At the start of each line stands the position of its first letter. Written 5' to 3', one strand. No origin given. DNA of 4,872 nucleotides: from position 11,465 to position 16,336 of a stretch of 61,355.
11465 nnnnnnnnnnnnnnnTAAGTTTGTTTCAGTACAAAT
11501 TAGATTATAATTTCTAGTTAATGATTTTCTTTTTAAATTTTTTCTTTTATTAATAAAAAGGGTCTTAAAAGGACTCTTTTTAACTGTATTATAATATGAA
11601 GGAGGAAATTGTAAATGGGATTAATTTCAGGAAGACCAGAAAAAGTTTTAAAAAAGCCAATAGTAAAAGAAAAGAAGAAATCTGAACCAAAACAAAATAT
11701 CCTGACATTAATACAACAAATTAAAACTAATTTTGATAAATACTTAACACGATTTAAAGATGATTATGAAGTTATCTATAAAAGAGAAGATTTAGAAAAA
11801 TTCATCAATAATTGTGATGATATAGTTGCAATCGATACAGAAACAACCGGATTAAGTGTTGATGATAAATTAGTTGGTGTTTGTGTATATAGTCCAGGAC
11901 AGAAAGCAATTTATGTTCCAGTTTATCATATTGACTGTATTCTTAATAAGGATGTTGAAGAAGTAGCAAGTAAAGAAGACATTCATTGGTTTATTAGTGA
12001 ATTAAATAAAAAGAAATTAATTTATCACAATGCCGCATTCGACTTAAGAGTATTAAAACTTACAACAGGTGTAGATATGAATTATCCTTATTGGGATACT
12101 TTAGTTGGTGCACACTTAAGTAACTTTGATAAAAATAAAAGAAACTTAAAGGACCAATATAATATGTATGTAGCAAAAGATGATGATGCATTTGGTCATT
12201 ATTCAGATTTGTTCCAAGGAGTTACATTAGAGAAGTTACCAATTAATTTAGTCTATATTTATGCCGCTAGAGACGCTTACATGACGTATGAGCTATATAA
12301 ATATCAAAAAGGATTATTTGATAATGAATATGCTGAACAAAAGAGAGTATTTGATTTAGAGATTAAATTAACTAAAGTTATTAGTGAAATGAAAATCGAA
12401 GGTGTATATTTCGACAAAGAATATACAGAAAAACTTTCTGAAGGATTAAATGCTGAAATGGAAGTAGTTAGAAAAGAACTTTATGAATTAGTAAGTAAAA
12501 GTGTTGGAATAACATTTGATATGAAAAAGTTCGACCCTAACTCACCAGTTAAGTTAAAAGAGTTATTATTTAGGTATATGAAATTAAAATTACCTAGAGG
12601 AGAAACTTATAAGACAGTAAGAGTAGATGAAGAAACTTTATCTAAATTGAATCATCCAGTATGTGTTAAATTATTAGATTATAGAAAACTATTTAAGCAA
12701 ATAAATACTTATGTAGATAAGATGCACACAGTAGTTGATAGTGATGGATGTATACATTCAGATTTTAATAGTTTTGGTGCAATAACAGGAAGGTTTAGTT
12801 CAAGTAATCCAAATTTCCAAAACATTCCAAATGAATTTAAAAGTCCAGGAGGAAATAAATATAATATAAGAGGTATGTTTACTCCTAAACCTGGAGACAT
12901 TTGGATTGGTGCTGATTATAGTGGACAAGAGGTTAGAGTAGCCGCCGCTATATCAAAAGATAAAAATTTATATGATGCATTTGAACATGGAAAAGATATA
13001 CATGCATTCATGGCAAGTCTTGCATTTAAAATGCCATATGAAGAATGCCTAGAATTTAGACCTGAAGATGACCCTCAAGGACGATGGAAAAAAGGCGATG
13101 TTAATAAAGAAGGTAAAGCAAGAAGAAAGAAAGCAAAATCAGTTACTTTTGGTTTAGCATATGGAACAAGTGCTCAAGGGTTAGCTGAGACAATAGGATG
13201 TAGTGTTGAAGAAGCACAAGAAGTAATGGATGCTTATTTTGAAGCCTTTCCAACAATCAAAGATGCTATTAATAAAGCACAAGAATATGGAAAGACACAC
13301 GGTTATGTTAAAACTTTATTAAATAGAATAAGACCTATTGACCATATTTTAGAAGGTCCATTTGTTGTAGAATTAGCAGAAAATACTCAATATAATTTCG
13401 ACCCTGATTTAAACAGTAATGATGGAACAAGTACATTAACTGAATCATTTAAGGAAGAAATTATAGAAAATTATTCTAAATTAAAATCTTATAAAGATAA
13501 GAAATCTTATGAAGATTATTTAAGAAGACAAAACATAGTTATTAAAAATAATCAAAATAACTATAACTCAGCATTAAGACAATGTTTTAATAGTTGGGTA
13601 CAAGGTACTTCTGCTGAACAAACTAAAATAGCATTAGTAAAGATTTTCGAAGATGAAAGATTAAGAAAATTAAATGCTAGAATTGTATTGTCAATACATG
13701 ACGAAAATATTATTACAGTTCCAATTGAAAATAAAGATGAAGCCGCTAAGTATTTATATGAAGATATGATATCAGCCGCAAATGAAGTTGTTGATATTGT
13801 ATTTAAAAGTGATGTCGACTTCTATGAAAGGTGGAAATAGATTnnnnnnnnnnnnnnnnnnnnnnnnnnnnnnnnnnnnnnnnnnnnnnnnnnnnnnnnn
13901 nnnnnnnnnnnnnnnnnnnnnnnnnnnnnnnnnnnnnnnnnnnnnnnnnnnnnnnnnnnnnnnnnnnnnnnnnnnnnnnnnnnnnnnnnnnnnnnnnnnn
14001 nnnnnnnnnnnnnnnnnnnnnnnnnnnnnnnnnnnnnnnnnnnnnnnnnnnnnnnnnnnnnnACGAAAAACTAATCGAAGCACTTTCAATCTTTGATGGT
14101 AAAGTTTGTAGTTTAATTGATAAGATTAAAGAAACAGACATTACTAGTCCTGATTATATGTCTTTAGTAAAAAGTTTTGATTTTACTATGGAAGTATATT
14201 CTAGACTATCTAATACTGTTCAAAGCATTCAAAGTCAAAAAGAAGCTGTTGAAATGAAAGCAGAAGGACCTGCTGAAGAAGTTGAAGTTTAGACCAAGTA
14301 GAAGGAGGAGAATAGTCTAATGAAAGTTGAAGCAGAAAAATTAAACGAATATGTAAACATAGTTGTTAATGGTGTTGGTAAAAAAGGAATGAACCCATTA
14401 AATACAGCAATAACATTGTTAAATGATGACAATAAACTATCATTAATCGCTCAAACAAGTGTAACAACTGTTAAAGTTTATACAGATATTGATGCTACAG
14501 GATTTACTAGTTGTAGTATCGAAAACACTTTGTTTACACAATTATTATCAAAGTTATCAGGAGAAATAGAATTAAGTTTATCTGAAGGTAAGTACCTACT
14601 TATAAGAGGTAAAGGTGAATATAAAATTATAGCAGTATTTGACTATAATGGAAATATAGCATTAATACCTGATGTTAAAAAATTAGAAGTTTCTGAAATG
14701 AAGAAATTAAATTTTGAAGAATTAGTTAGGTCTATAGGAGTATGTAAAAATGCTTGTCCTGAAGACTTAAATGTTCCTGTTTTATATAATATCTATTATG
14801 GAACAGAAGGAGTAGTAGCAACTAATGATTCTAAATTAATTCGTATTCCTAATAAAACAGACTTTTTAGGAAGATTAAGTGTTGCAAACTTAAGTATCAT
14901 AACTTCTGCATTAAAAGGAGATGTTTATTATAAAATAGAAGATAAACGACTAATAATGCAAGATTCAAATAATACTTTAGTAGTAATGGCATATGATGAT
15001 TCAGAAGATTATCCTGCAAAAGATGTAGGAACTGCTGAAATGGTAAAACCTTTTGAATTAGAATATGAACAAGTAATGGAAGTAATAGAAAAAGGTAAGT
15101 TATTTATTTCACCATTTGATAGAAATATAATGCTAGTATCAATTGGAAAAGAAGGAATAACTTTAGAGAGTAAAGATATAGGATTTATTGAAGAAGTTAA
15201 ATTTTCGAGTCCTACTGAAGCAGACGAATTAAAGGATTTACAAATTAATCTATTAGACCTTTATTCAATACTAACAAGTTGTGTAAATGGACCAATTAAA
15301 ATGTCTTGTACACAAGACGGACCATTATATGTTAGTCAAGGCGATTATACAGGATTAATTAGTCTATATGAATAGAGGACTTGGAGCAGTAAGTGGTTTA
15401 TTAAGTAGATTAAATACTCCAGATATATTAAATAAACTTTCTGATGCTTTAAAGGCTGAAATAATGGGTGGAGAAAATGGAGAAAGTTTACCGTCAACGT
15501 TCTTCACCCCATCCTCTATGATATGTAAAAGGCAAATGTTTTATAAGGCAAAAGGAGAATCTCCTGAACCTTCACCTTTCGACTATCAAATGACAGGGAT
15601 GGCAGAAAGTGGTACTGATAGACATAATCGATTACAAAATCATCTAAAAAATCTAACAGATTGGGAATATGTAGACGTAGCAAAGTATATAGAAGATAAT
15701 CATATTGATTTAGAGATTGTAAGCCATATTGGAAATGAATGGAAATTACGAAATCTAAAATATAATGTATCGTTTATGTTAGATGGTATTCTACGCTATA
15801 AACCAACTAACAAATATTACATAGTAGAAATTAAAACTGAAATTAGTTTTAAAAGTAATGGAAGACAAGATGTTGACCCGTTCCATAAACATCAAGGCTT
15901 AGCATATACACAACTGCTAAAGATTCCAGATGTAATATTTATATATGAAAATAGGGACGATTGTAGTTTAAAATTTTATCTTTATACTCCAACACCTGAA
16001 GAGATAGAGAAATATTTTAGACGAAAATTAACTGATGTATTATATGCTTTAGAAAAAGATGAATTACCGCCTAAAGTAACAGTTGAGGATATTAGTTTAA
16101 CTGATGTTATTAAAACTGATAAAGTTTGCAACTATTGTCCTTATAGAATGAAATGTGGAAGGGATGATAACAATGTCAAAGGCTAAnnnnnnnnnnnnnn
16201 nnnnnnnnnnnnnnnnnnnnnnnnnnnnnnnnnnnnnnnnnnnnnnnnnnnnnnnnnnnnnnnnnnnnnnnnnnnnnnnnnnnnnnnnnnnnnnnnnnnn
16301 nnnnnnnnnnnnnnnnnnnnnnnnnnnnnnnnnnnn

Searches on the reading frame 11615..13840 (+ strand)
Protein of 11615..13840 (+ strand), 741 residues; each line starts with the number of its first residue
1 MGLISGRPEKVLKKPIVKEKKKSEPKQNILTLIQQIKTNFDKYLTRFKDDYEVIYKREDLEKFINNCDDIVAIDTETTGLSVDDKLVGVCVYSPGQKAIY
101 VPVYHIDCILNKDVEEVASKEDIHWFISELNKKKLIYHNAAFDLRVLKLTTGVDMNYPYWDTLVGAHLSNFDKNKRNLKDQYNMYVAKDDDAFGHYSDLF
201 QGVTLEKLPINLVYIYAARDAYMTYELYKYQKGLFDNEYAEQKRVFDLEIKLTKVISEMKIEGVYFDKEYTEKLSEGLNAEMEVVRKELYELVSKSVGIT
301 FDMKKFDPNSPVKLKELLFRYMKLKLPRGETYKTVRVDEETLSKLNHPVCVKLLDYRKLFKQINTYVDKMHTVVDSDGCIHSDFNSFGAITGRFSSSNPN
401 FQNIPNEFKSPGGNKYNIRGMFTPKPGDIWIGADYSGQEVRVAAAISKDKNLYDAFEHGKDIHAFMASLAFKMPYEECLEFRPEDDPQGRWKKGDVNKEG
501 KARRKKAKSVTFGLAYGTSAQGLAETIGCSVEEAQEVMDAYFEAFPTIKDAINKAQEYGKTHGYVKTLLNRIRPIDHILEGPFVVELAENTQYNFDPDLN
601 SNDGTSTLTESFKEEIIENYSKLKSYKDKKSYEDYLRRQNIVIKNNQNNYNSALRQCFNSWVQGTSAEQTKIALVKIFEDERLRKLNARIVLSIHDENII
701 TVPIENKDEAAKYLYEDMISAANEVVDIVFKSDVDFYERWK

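Call 11: search_protein_families(library=pfam, proteins=[window:11615-13840:+], max_evalue=0.001)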
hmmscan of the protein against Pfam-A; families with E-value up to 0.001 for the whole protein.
window:11615-13840:+ (741 aa): 2 families
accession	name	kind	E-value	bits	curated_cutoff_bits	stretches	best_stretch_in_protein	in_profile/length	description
PF00476.26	DNA_pol_A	-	1.3e-86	291.4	34.3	2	269-580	2-283/381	DNA polymerase family A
PF01612.26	DNA_pol_A_exo1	-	3.4e-10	40.4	23.6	1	51-229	1-166/173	3'-5' exonuclease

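Call 42: search_dna_similar(query=window:11615-13840:+, collection=phages, mode=protein, max_rows=15)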
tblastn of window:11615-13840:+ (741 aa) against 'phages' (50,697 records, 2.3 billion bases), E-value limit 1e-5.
The search stops at 5000 records and this limit was reached: more records match than are counted here, and every count below describes the 5000 best-scoring records only.
Records with a match: at least 5000; places in all: 5003; records where one place covers at least 80% of the query: 65.
Best place of each record, by identity: <60% 5000.
By first word of the organism name: Mycobacterium 952; Vibrio 577; Klebsiella 346; Salmonella 329; Microbacterium 316; Staphylococcus 296; Pseudomonas 268; Escherichia 226; Bacillus 201; Acinetobacter 163; and 112 more.
By host as written in the record: Mycobacterium smegmatis mc2 155 686; - 660; Klebsiella pneumoniae 181; Microbacterium foliorum NRRL B-24224 138; Microbacterium foliorum NRRL B-24224 SEA 133; Mycobacterium smegmatis mc#155 122; Staphylococcus aureus 97; Pseudomonas aeruginosa 80; and 913 more.
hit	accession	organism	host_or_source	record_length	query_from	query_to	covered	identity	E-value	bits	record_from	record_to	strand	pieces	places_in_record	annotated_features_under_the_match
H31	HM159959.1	Clostridium phage phiCTP1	-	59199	28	740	96%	32.4%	4e-101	348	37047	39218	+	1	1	putative DNA polymerase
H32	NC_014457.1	Clostridium phage phiCTP1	-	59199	28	740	96%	32.4%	4e-101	348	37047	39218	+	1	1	DNA polymerase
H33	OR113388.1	Clostridium phage vB_CtyS-FA88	Clostridium sp.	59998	28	740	96%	32.2%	1e-100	346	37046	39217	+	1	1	putative DNA polymerase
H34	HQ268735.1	Streptococcus phage Dp-1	Streptococcus pneumoniae strain R6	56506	33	740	96%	32.0%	3e-102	351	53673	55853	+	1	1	DNA polymerase I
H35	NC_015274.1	Streptococcus phage Dp-1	Streptococcus pneumoniae strain R6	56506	33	740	96%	32.0%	3e-102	351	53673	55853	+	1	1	DNA polymerase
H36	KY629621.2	Streptococcus virus MS1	Streptococcus pneumoniae R6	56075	52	740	93%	31.1%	3e-92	321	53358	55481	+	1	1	DNA polymerase I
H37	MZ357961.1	Bacillus phage Flasso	Bacillus cereus MCR1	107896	33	740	96%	30.1%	8e-86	303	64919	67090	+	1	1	DNA polymerase I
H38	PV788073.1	Clostridium phage CS19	Clostridium sporogenes ATCC-15579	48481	53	740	82%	33.0%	8e-35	344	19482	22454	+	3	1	DNA polymerase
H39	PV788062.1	Clostridium phage CS02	Clostridium sporogenes ATCC-15579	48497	53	740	82%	32.8%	1e-75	331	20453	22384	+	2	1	DNA polymerase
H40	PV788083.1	Clostridium phage CS32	Clostridium sporogenes ATCC-15579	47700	53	740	82%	32.7%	3e-75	330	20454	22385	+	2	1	DNA polymerase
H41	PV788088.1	Clostridium phage CS38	Clostridium sporogenes ATCC-15579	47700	53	740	82%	32.7%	3e-75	330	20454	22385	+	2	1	DNA polymerase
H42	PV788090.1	Clostridium phage CS43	Clostridium sporogenes ATCC-15579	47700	53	740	82%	32.7%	3e-75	330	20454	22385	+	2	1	DNA polymerase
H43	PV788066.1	Clostridium phage CS06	Clostridium sporogenes ATCC-15579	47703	53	740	82%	32.7%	3e-75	330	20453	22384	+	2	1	DNA polymerase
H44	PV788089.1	Clostridium phage CS42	Clostridium sporogenes ATCC-15579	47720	53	740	82%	32.7%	3e-75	330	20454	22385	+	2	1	DNA polymerase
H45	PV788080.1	Clostridium phage CS29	Clostridium sporogenes ATCC-15579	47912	53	740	82%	32.7%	3e-75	330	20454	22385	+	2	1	DNA polymerase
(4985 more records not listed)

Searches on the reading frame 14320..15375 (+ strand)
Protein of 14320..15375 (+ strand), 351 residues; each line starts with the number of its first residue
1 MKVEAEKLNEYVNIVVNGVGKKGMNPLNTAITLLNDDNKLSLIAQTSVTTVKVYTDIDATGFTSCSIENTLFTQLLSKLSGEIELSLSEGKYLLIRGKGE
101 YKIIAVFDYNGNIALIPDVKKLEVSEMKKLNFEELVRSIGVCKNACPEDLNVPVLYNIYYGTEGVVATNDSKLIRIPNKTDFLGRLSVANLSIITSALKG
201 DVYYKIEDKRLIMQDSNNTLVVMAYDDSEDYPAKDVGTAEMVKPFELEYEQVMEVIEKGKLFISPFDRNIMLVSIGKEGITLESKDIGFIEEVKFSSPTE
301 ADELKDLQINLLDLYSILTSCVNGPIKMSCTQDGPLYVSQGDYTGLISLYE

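Call 11: search_protein_families(library=pfam, proteins=[window:14320-15375:+], max_evalue=0.001)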
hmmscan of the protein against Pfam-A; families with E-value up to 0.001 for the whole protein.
window:14320-15375:+ (351 aa): 0 families

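Call 79: search_protein_families(library=phrogs, proteins=[window:14320-15375:+], max_evalue=0.001)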
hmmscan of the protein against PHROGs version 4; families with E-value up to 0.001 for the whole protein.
window:14320-15375:+ (351 aa): 1 family
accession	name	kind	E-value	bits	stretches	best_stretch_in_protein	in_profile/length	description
phrog_947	-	DNA, RNA and nucleotide metabolism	2.8e-17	63.7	1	1-347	5-360/368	DNA polymerase processivity factor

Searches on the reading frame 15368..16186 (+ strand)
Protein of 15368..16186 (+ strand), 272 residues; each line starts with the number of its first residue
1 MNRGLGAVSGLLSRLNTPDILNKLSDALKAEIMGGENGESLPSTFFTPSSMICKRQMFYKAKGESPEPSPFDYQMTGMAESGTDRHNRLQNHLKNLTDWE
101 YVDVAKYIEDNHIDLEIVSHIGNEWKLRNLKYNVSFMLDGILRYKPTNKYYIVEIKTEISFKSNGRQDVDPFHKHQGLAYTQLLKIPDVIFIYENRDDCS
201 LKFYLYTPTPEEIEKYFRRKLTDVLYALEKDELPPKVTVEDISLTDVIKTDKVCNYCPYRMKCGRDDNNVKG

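Call 79: search_protein_families(library=phrogs, proteins=[window:15368-16186:+], max_evalue=0.001)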
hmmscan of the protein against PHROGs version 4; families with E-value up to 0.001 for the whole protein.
window:15368-16186:+ (272 aa): 2 families
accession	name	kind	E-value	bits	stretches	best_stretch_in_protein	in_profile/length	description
phrog_1706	-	DNA, RNA and nucleotide metabolism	1.9e-29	104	1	40-269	44-248/293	CRISPR/Cas system associated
phrog_1990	-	DNA, RNA and nucleotide metabolism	2.1e-13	51.3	1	53-271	47-243/290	Cas4-domain exonuclease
